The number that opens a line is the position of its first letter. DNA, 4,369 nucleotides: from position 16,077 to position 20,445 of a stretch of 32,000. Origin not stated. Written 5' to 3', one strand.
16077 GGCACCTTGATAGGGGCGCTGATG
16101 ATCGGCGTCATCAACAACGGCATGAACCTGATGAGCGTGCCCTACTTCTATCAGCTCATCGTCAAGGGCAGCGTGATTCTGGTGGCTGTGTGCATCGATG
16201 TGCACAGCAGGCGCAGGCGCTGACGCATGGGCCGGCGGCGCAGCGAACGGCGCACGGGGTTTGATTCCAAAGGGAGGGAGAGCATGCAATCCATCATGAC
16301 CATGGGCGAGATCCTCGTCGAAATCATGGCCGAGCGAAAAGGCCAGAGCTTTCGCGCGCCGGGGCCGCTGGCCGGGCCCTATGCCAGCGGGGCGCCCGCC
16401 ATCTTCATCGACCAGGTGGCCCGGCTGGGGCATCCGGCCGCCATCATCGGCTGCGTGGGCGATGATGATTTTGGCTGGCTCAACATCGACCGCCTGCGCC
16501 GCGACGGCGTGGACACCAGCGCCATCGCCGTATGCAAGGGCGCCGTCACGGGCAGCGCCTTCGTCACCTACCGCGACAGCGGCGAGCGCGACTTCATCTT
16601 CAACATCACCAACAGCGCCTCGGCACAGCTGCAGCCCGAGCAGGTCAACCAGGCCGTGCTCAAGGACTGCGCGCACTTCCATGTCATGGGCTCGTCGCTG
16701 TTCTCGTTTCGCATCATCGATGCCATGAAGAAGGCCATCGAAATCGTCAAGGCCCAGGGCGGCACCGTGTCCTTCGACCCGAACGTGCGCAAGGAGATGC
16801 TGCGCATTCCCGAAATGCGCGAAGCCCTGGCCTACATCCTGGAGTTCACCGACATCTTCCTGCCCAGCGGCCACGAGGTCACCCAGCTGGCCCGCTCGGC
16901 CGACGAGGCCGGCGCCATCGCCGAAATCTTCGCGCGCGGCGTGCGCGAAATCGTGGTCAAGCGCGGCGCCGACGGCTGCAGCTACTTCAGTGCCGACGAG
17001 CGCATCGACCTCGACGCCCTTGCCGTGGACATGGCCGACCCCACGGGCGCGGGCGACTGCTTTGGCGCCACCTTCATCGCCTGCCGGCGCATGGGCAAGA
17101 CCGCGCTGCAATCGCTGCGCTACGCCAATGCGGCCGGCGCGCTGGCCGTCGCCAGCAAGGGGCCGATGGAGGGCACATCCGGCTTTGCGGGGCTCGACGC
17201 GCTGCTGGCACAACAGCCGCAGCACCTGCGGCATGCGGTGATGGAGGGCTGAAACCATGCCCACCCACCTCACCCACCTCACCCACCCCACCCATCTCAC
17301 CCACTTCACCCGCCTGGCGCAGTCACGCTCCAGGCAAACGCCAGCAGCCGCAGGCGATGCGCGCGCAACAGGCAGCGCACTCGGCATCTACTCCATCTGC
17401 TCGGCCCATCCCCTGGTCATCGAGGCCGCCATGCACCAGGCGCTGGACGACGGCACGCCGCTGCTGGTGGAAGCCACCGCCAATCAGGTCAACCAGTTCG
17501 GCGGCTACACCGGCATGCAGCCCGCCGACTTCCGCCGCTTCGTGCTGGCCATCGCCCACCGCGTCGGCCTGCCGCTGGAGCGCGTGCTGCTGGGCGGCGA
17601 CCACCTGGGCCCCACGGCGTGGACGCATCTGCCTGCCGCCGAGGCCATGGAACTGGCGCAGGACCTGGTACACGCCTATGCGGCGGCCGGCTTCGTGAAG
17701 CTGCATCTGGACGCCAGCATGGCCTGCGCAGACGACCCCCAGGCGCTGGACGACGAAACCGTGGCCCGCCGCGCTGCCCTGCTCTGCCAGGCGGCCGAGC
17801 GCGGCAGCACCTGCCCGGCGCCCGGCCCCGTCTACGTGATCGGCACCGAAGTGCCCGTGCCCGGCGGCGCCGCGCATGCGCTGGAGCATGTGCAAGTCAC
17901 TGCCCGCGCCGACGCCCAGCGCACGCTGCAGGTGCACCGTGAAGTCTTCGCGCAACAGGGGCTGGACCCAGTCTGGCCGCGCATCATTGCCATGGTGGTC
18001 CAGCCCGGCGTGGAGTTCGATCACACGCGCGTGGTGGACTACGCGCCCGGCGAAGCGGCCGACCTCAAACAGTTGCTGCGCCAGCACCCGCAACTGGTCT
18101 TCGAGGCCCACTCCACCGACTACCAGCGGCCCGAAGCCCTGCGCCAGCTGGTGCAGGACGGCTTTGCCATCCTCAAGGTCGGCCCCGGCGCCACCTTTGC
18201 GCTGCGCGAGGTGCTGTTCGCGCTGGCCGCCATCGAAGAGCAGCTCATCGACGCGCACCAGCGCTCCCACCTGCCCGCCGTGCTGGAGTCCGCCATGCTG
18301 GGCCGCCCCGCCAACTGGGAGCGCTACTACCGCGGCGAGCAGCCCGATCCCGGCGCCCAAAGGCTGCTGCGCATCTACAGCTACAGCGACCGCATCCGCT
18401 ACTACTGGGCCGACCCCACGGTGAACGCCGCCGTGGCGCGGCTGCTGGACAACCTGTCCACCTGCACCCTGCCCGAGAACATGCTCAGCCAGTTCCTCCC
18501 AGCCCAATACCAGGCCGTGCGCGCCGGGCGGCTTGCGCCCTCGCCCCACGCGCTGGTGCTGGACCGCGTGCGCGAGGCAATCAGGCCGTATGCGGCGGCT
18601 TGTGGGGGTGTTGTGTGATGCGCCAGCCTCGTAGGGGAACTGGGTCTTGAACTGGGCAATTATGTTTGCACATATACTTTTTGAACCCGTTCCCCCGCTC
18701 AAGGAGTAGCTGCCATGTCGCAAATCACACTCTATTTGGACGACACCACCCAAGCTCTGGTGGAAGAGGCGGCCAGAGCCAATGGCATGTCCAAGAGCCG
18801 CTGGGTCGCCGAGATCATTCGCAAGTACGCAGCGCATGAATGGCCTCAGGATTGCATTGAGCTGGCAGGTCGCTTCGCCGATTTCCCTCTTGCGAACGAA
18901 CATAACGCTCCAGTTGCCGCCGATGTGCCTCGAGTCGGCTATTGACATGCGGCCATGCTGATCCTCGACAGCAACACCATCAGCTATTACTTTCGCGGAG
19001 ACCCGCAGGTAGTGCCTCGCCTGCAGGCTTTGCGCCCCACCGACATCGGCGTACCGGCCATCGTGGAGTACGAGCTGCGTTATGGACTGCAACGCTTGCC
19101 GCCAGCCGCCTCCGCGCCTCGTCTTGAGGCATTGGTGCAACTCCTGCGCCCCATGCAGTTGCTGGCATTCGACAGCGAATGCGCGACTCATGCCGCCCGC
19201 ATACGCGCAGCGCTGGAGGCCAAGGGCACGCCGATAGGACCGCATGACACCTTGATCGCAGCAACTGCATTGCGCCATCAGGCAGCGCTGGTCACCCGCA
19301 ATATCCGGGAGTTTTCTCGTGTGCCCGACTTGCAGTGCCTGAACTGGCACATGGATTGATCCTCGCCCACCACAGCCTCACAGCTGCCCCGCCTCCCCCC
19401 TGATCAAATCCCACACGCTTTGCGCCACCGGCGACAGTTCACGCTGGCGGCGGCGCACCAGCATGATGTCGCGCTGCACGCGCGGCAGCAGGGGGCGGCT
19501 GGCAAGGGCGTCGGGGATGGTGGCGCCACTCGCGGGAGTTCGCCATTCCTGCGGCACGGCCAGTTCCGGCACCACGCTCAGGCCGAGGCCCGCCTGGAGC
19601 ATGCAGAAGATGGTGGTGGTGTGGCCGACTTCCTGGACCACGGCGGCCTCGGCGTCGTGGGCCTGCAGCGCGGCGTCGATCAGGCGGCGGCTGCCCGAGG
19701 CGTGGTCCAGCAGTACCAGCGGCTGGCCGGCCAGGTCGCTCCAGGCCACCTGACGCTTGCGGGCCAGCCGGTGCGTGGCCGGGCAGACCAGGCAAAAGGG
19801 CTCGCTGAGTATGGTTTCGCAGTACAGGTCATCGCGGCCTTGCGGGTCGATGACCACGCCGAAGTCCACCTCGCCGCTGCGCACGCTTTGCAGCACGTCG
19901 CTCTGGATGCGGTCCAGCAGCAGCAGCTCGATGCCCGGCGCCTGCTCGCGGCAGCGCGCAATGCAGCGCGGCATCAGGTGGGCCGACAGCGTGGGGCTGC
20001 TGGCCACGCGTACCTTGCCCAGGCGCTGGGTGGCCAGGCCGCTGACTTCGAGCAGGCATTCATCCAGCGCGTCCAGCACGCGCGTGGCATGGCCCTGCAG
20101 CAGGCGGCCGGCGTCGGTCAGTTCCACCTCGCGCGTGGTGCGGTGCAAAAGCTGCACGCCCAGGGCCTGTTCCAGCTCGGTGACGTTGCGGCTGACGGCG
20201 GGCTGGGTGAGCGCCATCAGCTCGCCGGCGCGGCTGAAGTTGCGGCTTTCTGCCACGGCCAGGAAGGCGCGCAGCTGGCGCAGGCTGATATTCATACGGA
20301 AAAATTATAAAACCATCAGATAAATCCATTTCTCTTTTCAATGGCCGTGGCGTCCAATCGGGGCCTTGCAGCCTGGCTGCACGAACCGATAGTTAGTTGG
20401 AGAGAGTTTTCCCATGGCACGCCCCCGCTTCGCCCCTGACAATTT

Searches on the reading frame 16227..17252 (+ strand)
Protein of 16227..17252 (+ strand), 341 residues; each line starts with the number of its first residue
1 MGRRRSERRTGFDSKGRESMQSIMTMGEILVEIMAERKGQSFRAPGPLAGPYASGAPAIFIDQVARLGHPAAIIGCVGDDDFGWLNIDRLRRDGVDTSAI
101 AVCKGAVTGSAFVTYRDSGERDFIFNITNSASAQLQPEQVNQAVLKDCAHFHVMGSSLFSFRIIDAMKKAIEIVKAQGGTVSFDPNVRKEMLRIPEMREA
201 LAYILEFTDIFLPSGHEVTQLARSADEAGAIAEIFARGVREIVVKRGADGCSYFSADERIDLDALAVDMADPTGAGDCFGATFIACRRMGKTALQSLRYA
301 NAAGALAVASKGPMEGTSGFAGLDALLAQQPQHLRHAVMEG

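Call 69: search_protein_families(library=pfam, proteins=[window:16227-17252:+], max_evalue=0.00001)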
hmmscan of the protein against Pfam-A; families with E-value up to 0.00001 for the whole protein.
window:16227-17252:+ (341 aa): 1 family
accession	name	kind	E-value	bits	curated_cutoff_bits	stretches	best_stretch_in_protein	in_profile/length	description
PF00294.29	PfkB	-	8e-42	144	25.8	1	55-315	37-297/302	pfkB family carbohydrate kinase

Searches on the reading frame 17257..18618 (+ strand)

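Call 69: search_protein_families(library=pfam, proteins=[window:17257-18618:+], max_evalue=0.00001)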
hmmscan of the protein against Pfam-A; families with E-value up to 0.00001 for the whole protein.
window:17257-18618:+ (453 aa): 1 family
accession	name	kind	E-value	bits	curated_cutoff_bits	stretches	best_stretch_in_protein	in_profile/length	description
PF08013.17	GatZ_KbaZ-like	-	8.4e-190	631.3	26.7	1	35-449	7-419/420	D-tagatose-1,6-bisphosphate aldolase subunit GatZ/KbaZ-like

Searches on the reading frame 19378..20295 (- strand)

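Call 69: search_protein_families(library=pfam, proteins=[window:19378-20295:-], max_evalue=0.00001)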
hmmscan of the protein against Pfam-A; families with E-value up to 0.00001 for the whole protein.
window:19378-20295:- (305 aa): 2 families
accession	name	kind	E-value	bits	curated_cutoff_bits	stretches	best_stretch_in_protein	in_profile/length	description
PF03466.25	LysR_substrate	-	6e-46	156.9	28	1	91-301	4-207/209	LysR substrate binding domain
PF00126.33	HTH_1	-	7.4e-23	80.7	26.6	1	5-64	1-60/60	Bacterial regulatory helix-turn-helix protein, lysR family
